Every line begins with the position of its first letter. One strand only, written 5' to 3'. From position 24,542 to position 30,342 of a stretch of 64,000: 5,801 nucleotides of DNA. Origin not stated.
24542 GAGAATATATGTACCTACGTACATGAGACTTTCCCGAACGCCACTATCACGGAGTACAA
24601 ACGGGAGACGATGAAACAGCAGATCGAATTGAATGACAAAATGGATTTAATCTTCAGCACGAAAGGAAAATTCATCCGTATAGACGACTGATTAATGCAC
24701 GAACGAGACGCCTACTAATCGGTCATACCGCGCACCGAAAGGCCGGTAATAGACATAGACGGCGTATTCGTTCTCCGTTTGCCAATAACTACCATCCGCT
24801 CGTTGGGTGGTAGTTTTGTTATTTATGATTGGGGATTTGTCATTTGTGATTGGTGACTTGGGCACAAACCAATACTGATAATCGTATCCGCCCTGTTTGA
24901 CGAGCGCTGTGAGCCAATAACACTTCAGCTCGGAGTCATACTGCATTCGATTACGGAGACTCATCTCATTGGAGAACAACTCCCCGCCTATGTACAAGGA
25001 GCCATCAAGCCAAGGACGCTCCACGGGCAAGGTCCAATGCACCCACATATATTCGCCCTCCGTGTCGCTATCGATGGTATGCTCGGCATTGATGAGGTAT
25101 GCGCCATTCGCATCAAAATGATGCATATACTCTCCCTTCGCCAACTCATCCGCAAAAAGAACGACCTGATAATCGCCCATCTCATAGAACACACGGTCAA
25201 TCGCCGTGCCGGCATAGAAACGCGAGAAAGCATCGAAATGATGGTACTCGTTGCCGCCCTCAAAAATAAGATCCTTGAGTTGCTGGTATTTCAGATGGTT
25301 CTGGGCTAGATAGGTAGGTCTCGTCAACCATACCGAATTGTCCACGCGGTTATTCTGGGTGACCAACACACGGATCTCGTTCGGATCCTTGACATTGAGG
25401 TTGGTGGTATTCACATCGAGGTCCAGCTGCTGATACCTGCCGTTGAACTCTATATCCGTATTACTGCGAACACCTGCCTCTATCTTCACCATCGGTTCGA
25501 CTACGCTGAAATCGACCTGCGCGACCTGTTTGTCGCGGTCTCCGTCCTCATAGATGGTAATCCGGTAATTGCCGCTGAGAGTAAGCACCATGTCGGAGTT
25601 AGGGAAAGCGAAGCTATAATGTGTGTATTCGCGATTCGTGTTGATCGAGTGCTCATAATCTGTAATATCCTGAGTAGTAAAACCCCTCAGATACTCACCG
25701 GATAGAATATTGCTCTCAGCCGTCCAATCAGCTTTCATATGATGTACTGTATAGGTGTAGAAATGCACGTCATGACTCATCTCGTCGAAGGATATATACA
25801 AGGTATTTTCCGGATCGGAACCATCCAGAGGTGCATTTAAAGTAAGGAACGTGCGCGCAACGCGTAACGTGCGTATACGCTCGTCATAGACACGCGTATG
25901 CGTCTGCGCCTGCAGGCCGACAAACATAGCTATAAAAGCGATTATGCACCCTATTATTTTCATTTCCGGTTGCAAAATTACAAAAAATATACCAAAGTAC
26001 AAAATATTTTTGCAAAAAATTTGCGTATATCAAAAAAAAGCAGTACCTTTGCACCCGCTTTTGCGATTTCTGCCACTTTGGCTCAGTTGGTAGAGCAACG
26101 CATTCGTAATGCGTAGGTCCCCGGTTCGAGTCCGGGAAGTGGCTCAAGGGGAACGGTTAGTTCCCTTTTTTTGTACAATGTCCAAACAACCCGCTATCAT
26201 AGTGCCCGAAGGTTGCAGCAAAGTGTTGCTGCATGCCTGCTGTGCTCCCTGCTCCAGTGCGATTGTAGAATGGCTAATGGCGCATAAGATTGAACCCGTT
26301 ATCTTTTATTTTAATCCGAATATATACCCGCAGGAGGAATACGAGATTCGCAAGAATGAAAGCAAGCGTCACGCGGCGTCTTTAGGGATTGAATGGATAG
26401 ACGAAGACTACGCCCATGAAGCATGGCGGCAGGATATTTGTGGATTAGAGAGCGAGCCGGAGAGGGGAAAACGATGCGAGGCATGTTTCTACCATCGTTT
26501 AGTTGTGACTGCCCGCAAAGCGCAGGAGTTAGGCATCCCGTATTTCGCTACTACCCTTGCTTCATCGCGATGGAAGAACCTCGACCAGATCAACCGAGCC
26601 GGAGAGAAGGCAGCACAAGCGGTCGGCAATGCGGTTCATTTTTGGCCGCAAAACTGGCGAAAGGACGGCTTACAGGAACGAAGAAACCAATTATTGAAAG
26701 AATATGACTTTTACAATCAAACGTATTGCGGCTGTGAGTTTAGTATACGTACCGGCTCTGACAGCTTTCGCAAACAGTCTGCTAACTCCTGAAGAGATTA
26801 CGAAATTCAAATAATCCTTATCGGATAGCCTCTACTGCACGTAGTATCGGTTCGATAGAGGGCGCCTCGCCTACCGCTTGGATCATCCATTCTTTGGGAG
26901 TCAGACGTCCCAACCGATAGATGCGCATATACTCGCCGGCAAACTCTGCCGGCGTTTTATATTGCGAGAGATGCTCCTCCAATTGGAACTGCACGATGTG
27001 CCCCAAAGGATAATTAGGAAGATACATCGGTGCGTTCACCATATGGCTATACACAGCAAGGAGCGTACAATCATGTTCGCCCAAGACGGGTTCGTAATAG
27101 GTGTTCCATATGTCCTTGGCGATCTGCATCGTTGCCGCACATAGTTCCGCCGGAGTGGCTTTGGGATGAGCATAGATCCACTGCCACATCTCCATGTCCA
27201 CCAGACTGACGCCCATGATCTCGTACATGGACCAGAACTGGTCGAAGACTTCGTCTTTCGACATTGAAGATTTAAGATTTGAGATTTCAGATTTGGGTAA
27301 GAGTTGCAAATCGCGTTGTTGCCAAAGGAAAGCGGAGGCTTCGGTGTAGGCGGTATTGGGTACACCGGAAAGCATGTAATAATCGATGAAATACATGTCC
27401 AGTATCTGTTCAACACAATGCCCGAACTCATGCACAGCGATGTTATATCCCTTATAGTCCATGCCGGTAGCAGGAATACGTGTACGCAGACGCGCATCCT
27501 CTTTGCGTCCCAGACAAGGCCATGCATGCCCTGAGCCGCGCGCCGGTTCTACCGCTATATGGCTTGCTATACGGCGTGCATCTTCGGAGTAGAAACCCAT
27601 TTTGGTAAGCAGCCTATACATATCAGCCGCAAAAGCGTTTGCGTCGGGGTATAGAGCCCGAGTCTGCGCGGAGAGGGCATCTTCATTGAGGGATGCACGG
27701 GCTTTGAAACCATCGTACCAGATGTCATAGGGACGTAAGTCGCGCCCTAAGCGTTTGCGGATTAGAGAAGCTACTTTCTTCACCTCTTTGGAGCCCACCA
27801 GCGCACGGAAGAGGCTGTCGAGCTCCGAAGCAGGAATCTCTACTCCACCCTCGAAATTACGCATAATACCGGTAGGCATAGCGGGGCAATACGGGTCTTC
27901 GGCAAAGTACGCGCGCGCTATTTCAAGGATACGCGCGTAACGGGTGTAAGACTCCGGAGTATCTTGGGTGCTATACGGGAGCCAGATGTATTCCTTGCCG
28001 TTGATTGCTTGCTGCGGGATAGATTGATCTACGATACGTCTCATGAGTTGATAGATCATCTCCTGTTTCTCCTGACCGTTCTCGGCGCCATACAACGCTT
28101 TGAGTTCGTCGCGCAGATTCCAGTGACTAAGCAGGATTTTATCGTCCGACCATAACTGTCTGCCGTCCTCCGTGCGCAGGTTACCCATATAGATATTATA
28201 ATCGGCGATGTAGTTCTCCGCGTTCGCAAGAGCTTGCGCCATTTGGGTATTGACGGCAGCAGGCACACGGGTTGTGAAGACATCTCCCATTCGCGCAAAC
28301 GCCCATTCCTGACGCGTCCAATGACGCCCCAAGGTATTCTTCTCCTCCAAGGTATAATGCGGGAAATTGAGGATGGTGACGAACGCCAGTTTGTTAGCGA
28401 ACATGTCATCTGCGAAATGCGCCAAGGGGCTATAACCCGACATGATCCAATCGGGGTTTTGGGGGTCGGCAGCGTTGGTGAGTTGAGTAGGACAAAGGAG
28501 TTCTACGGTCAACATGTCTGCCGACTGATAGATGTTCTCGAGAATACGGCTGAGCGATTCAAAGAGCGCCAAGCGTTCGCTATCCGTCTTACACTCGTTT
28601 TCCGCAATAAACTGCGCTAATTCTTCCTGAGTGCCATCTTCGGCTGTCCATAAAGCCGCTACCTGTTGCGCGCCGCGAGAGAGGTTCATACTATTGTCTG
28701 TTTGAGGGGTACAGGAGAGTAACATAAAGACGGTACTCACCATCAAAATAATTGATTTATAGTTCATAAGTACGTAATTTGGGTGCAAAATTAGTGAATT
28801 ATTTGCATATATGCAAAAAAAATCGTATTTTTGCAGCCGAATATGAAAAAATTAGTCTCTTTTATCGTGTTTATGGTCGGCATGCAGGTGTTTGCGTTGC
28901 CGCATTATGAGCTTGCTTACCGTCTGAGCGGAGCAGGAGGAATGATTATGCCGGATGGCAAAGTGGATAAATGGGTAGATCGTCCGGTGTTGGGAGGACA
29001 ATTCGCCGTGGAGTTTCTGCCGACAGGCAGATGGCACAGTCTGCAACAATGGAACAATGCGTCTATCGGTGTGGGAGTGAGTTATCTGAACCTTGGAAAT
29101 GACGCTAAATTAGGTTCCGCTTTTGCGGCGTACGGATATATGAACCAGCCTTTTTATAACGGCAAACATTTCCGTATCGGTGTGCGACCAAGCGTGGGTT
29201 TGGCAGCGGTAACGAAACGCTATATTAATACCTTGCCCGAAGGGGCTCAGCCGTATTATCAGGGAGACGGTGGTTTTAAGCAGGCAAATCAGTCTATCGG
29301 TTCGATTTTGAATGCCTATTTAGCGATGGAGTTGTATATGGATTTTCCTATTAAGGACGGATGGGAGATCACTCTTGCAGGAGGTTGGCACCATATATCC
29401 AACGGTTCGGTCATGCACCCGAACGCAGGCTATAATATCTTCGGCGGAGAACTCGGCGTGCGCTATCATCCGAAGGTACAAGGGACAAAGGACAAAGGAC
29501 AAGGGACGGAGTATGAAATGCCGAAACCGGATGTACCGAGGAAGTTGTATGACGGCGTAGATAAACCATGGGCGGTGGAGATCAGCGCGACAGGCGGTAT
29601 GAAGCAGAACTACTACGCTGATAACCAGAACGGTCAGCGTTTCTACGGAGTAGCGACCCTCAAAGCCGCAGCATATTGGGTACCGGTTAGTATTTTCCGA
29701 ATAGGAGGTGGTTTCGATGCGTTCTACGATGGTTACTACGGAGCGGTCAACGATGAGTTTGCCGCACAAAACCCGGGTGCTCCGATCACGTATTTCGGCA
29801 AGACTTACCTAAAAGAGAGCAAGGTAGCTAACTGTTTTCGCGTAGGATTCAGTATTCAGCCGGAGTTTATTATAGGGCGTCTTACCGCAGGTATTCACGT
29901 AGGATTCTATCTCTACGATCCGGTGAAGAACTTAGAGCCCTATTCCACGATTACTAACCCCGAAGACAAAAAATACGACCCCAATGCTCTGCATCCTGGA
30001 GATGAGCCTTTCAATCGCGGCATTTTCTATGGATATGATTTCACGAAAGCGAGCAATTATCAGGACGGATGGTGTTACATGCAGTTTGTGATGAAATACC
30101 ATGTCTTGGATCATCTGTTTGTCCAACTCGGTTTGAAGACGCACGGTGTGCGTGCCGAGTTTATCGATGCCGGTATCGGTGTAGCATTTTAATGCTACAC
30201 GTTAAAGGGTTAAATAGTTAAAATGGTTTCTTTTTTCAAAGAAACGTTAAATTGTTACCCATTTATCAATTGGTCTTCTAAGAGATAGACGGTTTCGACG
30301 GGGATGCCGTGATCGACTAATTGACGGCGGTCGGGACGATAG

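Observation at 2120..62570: Dispersed families of 7-8 bp short tandem repeat arrays at gene junctions and in-frame inside genes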

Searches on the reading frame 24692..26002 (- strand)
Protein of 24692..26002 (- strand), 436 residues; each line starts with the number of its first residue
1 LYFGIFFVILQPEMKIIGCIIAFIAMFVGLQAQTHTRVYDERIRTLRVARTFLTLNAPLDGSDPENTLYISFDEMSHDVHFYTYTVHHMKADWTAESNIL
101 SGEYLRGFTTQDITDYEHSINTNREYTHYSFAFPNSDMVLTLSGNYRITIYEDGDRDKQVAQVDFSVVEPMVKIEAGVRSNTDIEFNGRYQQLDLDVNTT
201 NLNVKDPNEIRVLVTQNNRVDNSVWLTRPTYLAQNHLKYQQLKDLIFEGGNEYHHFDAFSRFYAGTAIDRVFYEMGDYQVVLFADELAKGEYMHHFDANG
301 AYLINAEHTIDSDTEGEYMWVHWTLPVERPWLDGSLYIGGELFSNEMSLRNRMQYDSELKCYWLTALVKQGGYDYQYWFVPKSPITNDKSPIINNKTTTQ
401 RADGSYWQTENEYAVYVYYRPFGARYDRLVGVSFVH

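Call 7: search_protein_families(library=pfam, proteins=[window:24692-26002:-])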
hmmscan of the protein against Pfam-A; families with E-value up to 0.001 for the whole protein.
window:24692-26002:- (436 aa): 1 family
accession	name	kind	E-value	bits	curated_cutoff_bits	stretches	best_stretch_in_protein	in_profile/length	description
PF17116.11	T9SS_plug_1st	-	4.5e-34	117.5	23.9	1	43-169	1-126/126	Type 9 secretion system plug protein 1st domain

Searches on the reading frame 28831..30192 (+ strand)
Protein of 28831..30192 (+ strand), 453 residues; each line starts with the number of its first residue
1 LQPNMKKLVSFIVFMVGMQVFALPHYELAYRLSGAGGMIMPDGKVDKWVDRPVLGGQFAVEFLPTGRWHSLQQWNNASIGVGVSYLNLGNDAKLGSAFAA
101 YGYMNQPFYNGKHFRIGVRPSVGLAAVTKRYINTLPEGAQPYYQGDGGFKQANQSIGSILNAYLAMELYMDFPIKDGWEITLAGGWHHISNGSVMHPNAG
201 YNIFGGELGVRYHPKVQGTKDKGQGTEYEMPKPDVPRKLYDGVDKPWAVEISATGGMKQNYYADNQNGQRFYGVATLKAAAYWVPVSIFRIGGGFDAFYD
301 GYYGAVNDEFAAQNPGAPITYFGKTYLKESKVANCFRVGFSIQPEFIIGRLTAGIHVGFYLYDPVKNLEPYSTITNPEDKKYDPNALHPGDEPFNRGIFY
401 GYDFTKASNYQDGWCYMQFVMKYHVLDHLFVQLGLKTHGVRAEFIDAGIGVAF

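Call 7: search_protein_families(library=pfam, proteins=[window:28831-30192:+])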
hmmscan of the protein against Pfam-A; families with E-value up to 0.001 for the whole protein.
window:28831-30192:+ (453 aa): 1 family
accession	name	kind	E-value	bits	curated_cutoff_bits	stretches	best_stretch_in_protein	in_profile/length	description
PF09411.16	PagL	-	6.1e-08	33.3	23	1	68-211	12-136/136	Lipid A 3-O-deacylase (PagL)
